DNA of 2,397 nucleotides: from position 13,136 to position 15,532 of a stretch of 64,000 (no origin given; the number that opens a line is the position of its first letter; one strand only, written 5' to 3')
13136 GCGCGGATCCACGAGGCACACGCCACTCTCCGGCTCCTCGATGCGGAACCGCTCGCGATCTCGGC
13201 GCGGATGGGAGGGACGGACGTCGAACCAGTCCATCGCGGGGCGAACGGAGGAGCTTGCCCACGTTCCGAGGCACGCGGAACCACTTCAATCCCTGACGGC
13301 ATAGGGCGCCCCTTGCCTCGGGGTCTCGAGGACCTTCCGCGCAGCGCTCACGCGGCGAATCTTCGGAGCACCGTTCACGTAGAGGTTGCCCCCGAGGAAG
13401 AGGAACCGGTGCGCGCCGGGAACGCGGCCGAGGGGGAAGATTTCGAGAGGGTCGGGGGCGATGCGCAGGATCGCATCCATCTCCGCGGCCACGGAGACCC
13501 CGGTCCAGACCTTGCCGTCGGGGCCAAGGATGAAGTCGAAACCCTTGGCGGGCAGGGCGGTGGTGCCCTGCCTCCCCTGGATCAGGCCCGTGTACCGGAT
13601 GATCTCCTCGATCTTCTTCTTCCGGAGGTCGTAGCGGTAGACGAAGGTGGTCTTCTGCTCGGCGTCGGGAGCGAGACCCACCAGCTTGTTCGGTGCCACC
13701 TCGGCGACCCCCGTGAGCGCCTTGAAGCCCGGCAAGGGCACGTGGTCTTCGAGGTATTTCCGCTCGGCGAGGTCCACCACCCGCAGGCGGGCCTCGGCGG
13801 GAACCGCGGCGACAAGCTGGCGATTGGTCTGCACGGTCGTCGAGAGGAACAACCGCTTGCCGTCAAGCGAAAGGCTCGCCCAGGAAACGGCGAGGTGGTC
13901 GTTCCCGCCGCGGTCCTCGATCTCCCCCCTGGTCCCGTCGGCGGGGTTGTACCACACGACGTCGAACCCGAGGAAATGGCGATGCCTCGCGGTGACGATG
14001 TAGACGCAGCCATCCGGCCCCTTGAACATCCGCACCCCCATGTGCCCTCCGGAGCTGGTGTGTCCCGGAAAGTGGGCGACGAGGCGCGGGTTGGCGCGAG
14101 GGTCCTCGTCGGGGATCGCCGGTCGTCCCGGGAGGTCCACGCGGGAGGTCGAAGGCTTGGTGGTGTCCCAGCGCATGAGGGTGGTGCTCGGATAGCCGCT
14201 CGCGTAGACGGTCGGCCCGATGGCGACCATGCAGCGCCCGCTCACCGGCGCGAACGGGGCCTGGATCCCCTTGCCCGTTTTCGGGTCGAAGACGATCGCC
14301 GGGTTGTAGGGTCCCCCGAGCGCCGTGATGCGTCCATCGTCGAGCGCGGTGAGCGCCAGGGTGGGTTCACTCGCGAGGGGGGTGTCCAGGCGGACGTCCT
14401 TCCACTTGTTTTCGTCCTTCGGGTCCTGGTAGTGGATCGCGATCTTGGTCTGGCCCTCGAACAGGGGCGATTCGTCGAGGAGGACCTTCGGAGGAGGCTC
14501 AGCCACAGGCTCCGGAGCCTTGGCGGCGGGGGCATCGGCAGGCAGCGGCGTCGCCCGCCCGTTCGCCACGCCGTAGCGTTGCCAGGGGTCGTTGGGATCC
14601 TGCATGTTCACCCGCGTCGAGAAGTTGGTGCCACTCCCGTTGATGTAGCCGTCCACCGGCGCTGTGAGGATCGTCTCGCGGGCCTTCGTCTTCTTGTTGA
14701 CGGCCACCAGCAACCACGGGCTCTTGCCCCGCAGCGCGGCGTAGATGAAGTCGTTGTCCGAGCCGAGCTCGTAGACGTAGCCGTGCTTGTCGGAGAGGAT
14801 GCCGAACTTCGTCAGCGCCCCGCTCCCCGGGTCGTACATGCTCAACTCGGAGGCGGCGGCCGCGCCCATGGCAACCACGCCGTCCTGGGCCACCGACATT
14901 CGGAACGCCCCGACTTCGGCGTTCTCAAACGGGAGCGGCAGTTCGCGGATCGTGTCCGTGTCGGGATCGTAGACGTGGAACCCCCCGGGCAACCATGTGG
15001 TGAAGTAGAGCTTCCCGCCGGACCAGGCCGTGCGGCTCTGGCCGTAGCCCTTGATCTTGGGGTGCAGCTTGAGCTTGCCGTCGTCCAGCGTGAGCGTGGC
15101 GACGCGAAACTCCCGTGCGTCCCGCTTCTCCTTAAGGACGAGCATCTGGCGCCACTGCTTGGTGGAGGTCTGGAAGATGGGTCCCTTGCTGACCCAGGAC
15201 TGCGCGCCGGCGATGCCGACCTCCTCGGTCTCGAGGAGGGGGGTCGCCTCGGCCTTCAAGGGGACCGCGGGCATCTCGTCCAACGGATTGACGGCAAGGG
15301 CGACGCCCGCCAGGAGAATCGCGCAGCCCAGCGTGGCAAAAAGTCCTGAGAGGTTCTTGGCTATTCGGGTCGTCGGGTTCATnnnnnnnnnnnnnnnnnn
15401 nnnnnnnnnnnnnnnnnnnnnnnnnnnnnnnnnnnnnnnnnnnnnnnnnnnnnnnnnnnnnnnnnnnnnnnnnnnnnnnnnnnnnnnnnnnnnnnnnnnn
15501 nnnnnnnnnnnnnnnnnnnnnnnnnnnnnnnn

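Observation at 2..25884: Accessory uronate-polysaccharide degradation supercluster with three Hepar_II_III-like proteins under a single AraC regulator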

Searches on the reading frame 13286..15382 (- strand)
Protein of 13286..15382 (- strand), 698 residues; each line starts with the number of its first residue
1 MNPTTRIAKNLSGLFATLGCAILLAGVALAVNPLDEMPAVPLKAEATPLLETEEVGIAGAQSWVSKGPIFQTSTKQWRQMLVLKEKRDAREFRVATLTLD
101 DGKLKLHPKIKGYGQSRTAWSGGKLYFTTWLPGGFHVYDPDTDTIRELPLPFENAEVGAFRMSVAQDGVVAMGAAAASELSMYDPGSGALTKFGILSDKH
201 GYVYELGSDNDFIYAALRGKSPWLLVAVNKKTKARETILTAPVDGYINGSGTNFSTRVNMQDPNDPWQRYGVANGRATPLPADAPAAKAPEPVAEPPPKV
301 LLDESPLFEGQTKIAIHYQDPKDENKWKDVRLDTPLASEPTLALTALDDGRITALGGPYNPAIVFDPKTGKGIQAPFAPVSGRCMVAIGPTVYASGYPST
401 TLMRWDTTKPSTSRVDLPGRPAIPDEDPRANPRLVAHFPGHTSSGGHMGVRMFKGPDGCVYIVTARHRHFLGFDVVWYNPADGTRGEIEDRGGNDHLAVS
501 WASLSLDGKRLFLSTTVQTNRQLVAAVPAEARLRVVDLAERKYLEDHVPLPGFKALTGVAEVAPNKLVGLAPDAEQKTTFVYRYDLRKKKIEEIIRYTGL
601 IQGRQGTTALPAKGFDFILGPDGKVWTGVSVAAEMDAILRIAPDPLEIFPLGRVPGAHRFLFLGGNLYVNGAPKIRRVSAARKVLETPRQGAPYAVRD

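Call 6: search_protein_families(library=pfam, proteins=[window:13286-15382:-], max_evalue=0.01)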
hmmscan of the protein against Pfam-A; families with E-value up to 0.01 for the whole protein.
window:13286-15382:- (698 aa): 0 families

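Call 11: search_protein_families(library=ncbifam, proteins=[window:13286-15382:-], max_evalue=0.1)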
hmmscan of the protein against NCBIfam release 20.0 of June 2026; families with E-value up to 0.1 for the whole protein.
window:13286-15382:- (698 aa): 0 families

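Call 12: search_protein_families(library=pfam, proteins=[window:13286-15382:-], max_evalue=10)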
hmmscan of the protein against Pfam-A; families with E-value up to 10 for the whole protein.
window:13286-15382:- (698 aa): 1 family
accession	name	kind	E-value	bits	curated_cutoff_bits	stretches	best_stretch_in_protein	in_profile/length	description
PF20712.2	CyanoTRADDas_TM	-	0.15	12.6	24.3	1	10-37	11-37/68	Cyanobacterial TRADD-N associated 2-Transmembrane domain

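Call 94: search_protein_families(library=padloc, proteins=[window:13286-15382:-], max_evalue=0.01)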
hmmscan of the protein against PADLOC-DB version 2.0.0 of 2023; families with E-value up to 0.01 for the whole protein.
window:13286-15382:- (698 aa): 0 families
